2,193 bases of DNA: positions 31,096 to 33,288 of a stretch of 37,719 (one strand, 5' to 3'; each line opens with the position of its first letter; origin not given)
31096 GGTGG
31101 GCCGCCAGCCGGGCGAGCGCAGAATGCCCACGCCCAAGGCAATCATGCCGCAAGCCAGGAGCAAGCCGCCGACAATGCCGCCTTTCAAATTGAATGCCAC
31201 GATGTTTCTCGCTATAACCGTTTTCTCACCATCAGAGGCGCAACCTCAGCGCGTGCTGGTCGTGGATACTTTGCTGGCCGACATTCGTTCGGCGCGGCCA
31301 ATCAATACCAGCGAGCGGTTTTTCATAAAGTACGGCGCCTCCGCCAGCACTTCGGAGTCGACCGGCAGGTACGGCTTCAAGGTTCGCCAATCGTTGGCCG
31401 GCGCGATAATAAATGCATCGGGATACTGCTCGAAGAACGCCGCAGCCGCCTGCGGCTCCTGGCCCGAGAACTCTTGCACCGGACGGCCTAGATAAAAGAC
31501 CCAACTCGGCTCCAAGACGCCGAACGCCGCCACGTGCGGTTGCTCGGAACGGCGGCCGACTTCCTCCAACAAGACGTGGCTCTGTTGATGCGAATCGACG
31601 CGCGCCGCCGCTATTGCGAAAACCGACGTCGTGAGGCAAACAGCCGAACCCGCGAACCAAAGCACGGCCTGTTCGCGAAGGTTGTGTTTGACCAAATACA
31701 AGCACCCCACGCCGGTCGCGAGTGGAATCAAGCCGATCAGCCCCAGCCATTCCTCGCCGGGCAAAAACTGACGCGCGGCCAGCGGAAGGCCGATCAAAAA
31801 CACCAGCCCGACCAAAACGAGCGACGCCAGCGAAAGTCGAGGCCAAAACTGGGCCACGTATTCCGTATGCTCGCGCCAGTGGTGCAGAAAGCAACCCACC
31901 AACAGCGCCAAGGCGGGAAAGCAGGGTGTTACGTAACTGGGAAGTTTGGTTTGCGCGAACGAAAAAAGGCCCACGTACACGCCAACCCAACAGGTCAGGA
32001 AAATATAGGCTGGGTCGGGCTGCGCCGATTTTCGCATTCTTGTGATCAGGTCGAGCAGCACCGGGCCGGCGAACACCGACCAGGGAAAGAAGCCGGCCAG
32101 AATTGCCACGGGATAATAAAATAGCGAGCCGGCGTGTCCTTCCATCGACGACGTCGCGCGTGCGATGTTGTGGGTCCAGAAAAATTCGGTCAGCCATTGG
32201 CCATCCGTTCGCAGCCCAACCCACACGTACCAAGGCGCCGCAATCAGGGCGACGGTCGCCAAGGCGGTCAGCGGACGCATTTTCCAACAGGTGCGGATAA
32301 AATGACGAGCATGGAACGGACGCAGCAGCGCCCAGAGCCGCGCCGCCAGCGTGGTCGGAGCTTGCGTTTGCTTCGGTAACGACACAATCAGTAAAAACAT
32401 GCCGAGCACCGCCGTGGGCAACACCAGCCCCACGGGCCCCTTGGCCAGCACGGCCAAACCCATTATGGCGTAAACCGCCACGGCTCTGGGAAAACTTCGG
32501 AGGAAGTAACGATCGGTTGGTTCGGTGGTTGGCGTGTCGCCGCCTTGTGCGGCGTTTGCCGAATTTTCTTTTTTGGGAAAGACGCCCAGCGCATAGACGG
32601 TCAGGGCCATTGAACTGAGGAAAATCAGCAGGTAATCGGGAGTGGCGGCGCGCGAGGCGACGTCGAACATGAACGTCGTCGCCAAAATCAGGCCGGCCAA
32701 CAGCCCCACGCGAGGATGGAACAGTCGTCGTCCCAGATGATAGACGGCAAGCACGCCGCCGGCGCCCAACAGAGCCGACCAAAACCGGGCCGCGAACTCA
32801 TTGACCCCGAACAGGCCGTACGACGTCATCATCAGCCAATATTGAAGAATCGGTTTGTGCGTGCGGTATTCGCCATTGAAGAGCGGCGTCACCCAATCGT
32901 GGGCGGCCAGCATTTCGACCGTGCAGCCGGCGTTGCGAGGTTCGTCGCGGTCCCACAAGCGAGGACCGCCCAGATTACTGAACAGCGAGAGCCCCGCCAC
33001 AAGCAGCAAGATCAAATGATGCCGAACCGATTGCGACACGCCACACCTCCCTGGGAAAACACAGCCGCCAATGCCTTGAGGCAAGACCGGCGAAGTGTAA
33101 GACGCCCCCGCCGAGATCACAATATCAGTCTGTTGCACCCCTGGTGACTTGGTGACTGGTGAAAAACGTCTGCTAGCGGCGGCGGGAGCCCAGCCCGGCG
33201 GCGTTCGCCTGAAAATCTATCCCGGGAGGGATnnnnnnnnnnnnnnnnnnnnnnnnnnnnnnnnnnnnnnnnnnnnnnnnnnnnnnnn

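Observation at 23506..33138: Candidate protein O-glycosylation or surface-glycan locus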

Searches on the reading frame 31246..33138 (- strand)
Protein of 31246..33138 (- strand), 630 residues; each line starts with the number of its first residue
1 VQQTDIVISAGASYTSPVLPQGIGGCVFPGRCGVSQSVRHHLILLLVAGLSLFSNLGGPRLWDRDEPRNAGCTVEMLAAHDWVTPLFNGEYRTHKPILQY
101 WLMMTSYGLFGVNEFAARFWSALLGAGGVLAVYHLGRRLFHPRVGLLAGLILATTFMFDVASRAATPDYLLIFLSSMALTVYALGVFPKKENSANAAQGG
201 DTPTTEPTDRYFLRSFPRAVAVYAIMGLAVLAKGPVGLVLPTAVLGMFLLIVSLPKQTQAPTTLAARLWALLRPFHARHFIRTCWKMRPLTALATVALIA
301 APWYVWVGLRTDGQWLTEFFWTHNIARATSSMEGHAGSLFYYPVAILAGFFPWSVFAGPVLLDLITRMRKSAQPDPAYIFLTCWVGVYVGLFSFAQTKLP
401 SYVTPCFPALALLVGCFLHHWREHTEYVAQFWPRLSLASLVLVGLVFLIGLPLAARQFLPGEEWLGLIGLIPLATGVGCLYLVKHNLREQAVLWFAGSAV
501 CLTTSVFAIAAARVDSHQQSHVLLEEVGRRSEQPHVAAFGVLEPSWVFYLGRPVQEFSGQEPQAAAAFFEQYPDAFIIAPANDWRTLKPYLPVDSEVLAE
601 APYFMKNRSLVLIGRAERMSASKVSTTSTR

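Call 4: search_protein_families(library=pfam, proteins=[window:31246-33138:-], max_evalue=0.01)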
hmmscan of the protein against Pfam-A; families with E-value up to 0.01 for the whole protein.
window:31246-33138:- (630 aa): 2 families
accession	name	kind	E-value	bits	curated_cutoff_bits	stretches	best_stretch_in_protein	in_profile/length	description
PF13231.12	PMT_2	-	7.1e-16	59.3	26.1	1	94-184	1-89/160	Dolichyl-phosphate-mannose-protein mannosyltransferase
PF02366.24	PMT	-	1.3e-11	45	22.7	1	75-187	41-154/245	Dolichyl-phosphate-mannose-protein mannosyltransferase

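Call 5: search_protein_families(library=ncbifam, proteins=[window:31246-33138:-], max_evalue=0.01)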
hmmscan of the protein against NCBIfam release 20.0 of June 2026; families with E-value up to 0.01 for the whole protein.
window:31246-33138:- (630 aa): 2 families
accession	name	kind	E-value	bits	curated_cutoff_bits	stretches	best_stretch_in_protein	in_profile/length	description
NF009784.2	PRK13279.1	equivalog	2.4e-31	108.9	567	2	291-525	210-442/539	lipid IV(A) 4-amino-4-deoxy-L-arabinosyltransferase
TIGR03663.1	TIGR03663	subfamily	1.1e-05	24.7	126.25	1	43-430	6-348/435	flippase activity-associated protein Agl23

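Call 7: search_solved_structures(query=window:31246-33138:-, max_evalue=1)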
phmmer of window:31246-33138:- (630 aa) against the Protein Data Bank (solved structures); distinct sequences matched with E-value up to 1: 1.
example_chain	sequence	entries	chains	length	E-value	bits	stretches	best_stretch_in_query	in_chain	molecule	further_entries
5ezm_A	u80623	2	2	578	5.9e-23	84.3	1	35-420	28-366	4-amino-4-deoxy-L-arabinose transferase or related glycosyltransferases of PMT family | 4-amino-4-deoxy-L-arabinose (L-Ara4N) transferase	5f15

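Call 82: find_homologous_proteins(query=window:31246-33138:-, max_evalue=1e-10)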
Query window:31246-33138:- (630 aa): 2256 proteins with E <= 1e-10 among 8000 candidates; the best 120 are listed.
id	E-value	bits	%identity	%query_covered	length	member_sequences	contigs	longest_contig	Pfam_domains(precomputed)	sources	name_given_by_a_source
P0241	0.0e+0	1360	100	95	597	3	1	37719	PF02366.25,PF13231.13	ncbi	-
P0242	1.2e-204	700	55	93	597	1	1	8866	PF02366.25,PF13231.13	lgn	-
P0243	1.8e-202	692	55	95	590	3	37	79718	PF02366.25,PF13231.13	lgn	-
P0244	2.6e-199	682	54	94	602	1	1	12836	PF02366.25,PF13231.13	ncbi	-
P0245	1.2e-198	680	53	93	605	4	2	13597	PF02366.25,PF13231.13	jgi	-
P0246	1.7e-198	679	54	93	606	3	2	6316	PF02366.25,PF13231.13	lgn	-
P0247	2.3e-198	679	54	92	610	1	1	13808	PF02366.25,PF13231.13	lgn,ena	-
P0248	7.1e-198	677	54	93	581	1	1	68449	PF02366.25,PF13231.13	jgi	jgi:4-amino-4-deoxy-L-arabinose transferase-like glycosyltransferase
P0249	1.3e-197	676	54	92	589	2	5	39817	PF02366.25,PF13231.13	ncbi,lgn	-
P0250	5.6e-197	674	54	92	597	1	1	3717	PF02366.25,PF13231.13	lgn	-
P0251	6.7e-197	674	54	92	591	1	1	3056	PF02366.25,PF13231.13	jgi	jgi:4-amino-4-deoxy-L-arabinose transferase-like glycosyltransferase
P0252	1.4e-196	673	54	93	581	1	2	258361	PF02366.25,PF13231.13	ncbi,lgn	-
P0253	5.4e-196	671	55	93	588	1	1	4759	PF02366.25,PF13231.13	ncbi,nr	ncbi:MAG: glycosyltransferase family 39 protein [Planctomycetes bacterium]|nr:glycosyltransferase fa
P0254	1.2e-195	670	52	95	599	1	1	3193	PF02366.25,PF13231.13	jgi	jgi:4-amino-4-deoxy-L-arabinose transferase-like glycosyltransferase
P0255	1.2e-195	670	53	94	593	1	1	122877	PF02366.25,PF13231.13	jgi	jgi:4-amino-4-deoxy-L-arabinose transferase-like glycosyltransferase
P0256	6.1e-195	667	53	94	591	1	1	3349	PF02366.25,PF13231.13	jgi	jgi:4-amino-4-deoxy-L-arabinose transferase-like glycosyltransferase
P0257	6.1e-195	667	53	92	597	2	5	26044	PF02366.25,PF13231.13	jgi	-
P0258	1.1e-194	667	55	92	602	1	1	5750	PF02366.25,PF13231.13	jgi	-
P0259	1.3e-194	666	53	92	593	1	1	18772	PF02366.25,PF13231.13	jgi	jgi:4-amino-4-deoxy-L-arabinose transferase-like glycosyltransferase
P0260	2.0e-194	666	52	95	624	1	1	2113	PF02366.25,PF13231.13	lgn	-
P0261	2.2e-194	666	53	92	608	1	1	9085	PF02366.25,PF13231.13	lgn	-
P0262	4.7e-194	664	54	94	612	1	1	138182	PF02366.25,PF13231.13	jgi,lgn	jgi:4-amino-4-deoxy-L-arabinose transferase-like glycosyltransferase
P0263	5.1e-194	664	53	92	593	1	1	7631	PF02366.25,PF13231.13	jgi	jgi:4-amino-4-deoxy-L-arabinose transferase-like glycosyltransferase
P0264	8.0e-194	664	52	92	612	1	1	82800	PF02366.25,PF13231.13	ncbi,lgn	-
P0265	9.5e-193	660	53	92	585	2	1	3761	PF02366.25,PF13231.13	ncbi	-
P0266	1.8e-192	659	52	93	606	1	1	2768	PF02366.25,PF13231.13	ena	-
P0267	2.7e-192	659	52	92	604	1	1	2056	PF02366.25,PF13231.13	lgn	-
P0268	2.9e-190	652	51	90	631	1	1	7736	PF02366.25,PF13231.13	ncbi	ncbi:MAG: ArnT family glycosyltransferase [Pirellulaceae bacterium]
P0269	5.7e-190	651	50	92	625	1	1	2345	PF02366.25,PF13231.13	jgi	jgi:4-amino-4-deoxy-L-arabinose transferase-like glycosyltransferase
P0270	9.2e-190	650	50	95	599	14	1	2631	PF02366.25,PF13231.13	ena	-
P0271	1.3e-189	650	53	92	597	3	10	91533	PF02366.25,PF13231.13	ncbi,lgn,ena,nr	ncbi:MAG: glycosyltransferase family 39 protein [Planctomycetes bacterium]|nr:glycosyltransferase fa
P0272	3.4e-188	645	52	90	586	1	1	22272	PF02366.25,PF13231.13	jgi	-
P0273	6.4e-188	644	52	92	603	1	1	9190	PF02366.25,PF13231.13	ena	-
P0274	7.3e-188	644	49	94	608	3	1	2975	PF02366.25,PF13231.13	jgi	jgi:4-amino-4-deoxy-L-arabinose transferase-like glycosyltransferase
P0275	7.7e-188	644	52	93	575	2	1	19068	PF02366.25,PF13231.13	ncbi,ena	-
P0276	9.6e-188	644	52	92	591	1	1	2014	PF02366.25,PF13231.13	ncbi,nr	ncbi:MAG: glycosyltransferase family 39 protein [Patescibacteria group bacterium]|nr:glycosyltransfe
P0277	1.3e-187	643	47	92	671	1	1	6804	PF02366.25,PF13231.13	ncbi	-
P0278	7.5e-187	641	52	92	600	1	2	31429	PF02366.25,PF13231.13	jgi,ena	-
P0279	1.4e-186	640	49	94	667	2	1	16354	PF02366.25,PF13231.13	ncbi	-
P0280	3.5e-186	639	52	95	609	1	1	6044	PF02366.25,PF13231.13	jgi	jgi:4-amino-4-deoxy-L-arabinose transferase-like glycosyltransferase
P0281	3.8e-186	638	51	92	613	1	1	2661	PF02366.25,PF13231.13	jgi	jgi:4-amino-4-deoxy-L-arabinose transferase-like glycosyltransferase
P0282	7.0e-186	637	48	94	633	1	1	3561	PF02366.25,PF13231.13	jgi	jgi:4-amino-4-deoxy-L-arabinose transferase-like glycosyltransferase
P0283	9.7e-186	637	51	93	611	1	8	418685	PF02366.25,PF13231.13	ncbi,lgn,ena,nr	ncbi:MAG: glycosyltransferase family 39 protein [Planctomycetes bacterium]|nr:glycosyltransferase fa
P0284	1.3e-185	637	50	94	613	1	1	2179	PF02366.25,PF13231.13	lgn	-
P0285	5.6e-185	635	46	94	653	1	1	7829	PF13231.13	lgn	-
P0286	6.0e-185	634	50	92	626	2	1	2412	PF02366.25,PF13231.13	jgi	jgi:4-amino-4-deoxy-L-arabinose transferase-like glycosyltransferase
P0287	8.7e-185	634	51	91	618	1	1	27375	PF02366.25,PF13231.13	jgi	jgi:4-amino-4-deoxy-L-arabinose transferase-like glycosyltransferase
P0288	1.1e-184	634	53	92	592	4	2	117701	PF02366.25,PF13231.13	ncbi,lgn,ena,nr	ncbi:MAG: glycosyltransferase family 39 protein [Pirellulaceae bacterium]|nr:glycosyltransferase fam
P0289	1.1e-184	633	51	93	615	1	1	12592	PF02366.25,PF13231.13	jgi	jgi:4-amino-4-deoxy-L-arabinose transferase-like glycosyltransferase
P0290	1.9e-184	633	50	92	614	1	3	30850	PF02366.25,PF13231.13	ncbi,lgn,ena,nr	ncbi:MAG: hypothetical protein CMJ64_05790 [Planctomycetaceae bacterium]|nr:hypothetical protein [Pl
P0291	2.4e-184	632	49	95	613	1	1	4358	PF02366.25,PF13231.13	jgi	jgi:4-amino-4-deoxy-L-arabinose transferase-like glycosyltransferase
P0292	3.0e-184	632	50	94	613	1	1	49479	PF02366.25,PF13231.13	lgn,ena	-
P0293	3.7e-184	632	50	92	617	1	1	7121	PF02366.25,PF13231.13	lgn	-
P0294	3.9e-184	632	51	93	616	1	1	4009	PF02366.25,PF13231.13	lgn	-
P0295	5.1e-184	631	51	91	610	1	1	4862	PF02366.25,PF13231.13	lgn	-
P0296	9.8e-184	630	50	94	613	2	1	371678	PF02366.25,PF13231.13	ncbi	-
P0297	2.2e-183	629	46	92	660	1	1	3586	PF02366.25,PF13231.13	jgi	jgi:4-amino-4-deoxy-L-arabinose transferase-like glycosyltransferase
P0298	3.5e-183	629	53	90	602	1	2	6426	PF02366.25,PF13231.13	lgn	-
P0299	4.9e-183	628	50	93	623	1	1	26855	PF02366.25,PF13231.13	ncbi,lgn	-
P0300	7.6e-183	627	51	93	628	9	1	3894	PF02366.25,PF13231.13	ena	-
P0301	8.2e-183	627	47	93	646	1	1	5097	PF02366.25,PF13231.13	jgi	-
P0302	9.0e-183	627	50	94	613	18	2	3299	PF02366.25,PF13231.13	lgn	-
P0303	1.1e-182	627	52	93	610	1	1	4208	PF02366.25,PF13231.13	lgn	-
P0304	1.2e-182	627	48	92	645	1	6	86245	PF02366.25,PF13231.13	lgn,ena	-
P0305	2.3e-182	626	49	95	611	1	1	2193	PF02366.25,PF13231.13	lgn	-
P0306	5.8e-182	625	50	92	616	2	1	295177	PF02366.25,PF13231.13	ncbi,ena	-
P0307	6.2e-182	624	50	93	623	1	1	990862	PF02366.25,PF13231.13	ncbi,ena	-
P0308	9.1e-182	624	53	92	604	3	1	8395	PF02366.25,PF13231.13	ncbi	-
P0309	2.9e-181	622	48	91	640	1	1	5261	PF02366.25,PF13231.13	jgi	jgi:4-amino-4-deoxy-L-arabinose transferase-like glycosyltransferase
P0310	4.9e-181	621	48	93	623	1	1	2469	PF02366.25,PF13231.13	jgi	jgi:4-amino-4-deoxy-L-arabinose transferase-like glycosyltransferase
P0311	6.4e-181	621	50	92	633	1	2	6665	PF02366.25,PF13231.13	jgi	jgi:4-amino-4-deoxy-L-arabinose transferase-like glycosyltransferase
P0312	6.9e-181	621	49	94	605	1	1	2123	PF02366.25,PF13231.13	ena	-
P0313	8.3e-181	621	53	87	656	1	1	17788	PF02366.25,PF13231.13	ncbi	-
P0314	1.1e-180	620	48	92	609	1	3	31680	PF02366.25,PF13231.13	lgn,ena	-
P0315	1.7e-180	620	47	95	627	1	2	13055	PF02366.25,PF13231.13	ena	-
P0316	2.0e-180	619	50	92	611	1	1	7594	PF13231.13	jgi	-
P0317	2.1e-180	619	49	93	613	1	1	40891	PF02366.25,PF13231.13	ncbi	-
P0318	3.7e-180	619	50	89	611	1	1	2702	PF02366.25,PF13231.13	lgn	-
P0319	8.7e-180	617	50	92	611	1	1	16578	PF02366.25,PF13231.13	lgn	-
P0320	9.4e-180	617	50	92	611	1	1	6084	PF02366.25,PF13231.13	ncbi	-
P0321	1.4e-179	617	51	90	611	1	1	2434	PF02366.25,PF13231.13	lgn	-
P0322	1.5e-179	617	48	93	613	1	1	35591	PF02366.25,PF13231.13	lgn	-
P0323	1.9e-179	616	50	95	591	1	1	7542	PF02366.25,PF13231.13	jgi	jgi:4-amino-4-deoxy-L-arabinose transferase-like glycosyltransferase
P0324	2.5e-179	616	51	91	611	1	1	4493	PF02366.25,PF13231.13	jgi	jgi:4-amino-4-deoxy-L-arabinose transferase-like glycosyltransferase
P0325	3.1e-179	616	52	92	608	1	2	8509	PF02366.25,PF13231.13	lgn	-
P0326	4.4e-179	615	50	92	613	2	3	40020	PF02366.25,PF13231.13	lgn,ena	-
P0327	6.9e-179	614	49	95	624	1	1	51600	PF02366.25,PF13231.13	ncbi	-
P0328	1.0e-178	614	48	93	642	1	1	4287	PF02366.25,PF13231.13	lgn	-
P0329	1.5e-178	613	48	93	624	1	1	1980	PF02366.25,PF13231.13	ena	-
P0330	1.6e-178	613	49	91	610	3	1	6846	PF02366.25,PF13231.13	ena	-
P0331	2.0e-178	613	49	91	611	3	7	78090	PF02366.25,PF13231.13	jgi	jgi:4-amino-4-deoxy-L-arabinose transferase-like glycosyltransferase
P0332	2.1e-178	613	52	89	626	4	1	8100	PF02366.25,PF13231.13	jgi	jgi:4-amino-4-deoxy-L-arabinose transferase-like glycosyltransferase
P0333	5.1e-178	612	45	58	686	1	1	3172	PF02366.25,PF13231.13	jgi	jgi:4-amino-4-deoxy-L-arabinose transferase-like glycosyltransferase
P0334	5.6e-178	611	49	90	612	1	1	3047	PF02366.25,PF13231.13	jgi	jgi:4-amino-4-deoxy-L-arabinose transferase-like glycosyltransferase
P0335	5.9e-178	611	51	91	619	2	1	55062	PF02366.25,PF13231.13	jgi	-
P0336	6.3e-178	611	47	94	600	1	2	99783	PF02366.25,PF13231.13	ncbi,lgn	-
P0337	6.8e-178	611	51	89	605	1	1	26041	PF02366.25,PF13231.13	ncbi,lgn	ncbi:MAG: glycosyltransferase family 39 protein [Pirellulaceae bacterium]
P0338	8.0e-178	611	46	92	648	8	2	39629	PF02366.25,PF13231.13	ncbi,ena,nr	ncbi:MAG TPA: glycosyltransferase family 39 protein [Pirellulaceae bacterium]|nr:glycosyltransferase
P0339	9.0e-178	611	50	93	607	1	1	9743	PF02366.25,PF13231.13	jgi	jgi:4-amino-4-deoxy-L-arabinose transferase-like glycosyltransferase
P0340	9.9e-178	611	50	93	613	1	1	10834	PF02366.25,PF13231.13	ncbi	ncbi:MAG: ArnT family glycosyltransferase [Planctomycetota bacterium]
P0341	1.3e-177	610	51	93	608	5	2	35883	PF02366.25,PF13231.13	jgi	-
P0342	1.9e-177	610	52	93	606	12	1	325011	PF02366.25,PF13231.13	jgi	jgi:4-amino-4-deoxy-L-arabinose transferase-like glycosyltransferase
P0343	2.5e-177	609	52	89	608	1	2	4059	PF02366.25,PF13231.13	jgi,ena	-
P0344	2.6e-177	609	50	89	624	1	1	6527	PF02366.25,PF13231.13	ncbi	-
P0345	2.8e-177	609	52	89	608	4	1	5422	PF02366.25,PF13231.13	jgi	-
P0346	3.6e-177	609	51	89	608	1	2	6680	PF02366.25,PF13231.13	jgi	-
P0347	4.4e-177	608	50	93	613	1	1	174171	PF02366.25,PF13231.13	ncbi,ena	-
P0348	4.8e-177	608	46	91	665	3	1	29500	PF02366.25,PF13231.13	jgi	-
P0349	5.9e-177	608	50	91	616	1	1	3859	PF02366.25,PF13231.13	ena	-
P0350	6.0e-177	608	51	94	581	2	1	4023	PF02366.25,PF13231.13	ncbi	-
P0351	6.9e-177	608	49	92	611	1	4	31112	PF02366.25,PF13231.13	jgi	jgi:4-amino-4-deoxy-L-arabinose transferase and related glycosyltransferases of PMT family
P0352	1.0e-176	607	48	92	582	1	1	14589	PF02366.25,PF13231.13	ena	-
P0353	1.1e-176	607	49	93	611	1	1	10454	PF02366.25,PF13231.13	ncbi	-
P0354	1.1e-176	607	49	92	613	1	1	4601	PF02366.25,PF13231.13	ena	-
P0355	1.3e-176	607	50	94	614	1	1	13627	PF02366.25,PF13231.13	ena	-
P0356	1.3e-176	607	49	93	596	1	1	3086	PF02366.25,PF13231.13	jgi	jgi:4-amino-4-deoxy-L-arabinose transferase-like glycosyltransferase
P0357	2.4e-176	606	50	92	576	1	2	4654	PF02366.25,PF13231.13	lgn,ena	-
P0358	2.7e-176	606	47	94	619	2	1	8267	PF02366.25,PF13231.13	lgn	-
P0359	3.5e-176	605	46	57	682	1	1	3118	PF02366.25,PF13231.13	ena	-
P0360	4.8e-176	605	52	92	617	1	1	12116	PF02366.25,PF13231.13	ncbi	-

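Call 83: find_encoding_contigs(protein=P0241, flank=3000, max_places=2)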
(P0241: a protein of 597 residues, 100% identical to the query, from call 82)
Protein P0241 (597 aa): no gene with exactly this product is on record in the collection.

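Call 84: find_encoding_contigs(protein=P0307, flank=8000, max_places=1)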
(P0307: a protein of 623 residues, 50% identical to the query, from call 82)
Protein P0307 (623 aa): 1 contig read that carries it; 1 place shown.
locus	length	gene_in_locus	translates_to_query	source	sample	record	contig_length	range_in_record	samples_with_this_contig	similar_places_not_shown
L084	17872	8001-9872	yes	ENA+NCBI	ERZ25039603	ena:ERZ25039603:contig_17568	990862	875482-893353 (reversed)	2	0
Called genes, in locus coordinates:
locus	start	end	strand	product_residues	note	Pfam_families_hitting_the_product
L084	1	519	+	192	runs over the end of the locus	-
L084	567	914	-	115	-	-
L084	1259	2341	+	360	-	PF01433:Peptidase_M1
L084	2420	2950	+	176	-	PF20420:DUF6702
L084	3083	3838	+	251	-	PF00005:ABC_tran, PF13304:AAA_21 (faint)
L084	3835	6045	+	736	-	PF12679:ABC2_membrane_2, PF12698:ABC2_membrane_3, PF12730:ABC2_membrane_4 (weak), PF02517:Rce1-like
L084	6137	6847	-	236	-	-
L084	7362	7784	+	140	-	-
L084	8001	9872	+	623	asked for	PF02366:PMT, PF13231:PMT_2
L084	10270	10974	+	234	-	PF00072:Response_reg, PF00486:Trans_reg_C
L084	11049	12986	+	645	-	PF00512:HisKA, PF02518:HATPase_c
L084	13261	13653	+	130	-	PF06262:Zincin_1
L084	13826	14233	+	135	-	PF10861:DUF2784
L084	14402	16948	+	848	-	PF17660:BTRD1 (faint)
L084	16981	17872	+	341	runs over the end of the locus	PF23410:Beta-prop_VPS8, PF00400:WD40, PF23381:Beta-prop_IFT122_1st, PF24796:WDR55, PF24807:WD40_CDC20-Fz, PF24814:WD40_Prp19, PF24817:WD40_WDHD1_1st, PF25168:Beta-prop_WDR36-Utp21_2nd, +35 more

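Call 85: find_encoding_contigs(protein=P0283, flank=8000, max_places=1)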
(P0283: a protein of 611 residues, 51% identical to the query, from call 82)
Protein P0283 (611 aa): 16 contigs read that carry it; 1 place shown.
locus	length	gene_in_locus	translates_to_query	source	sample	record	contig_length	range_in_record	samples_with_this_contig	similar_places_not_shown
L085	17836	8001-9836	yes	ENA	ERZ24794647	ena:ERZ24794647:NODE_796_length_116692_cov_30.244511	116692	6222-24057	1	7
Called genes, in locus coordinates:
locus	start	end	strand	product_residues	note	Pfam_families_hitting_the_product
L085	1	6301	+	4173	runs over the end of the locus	?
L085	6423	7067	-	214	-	-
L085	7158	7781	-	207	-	PF01569:PAP2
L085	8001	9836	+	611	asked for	PF02366:PMT, PF13231:PMT_2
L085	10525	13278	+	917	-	PF07635:PSCyt1, PF07583:PSCyt2, PF07587:PSD1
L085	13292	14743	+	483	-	PF07394:DUF1501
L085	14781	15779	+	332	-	PF04909:Amidohydro_2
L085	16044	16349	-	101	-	-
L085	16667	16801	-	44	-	-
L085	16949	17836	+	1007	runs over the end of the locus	PF13517:FG-GAP_3, PF07593:UnbV_ASPIC, PF16586:DUF5060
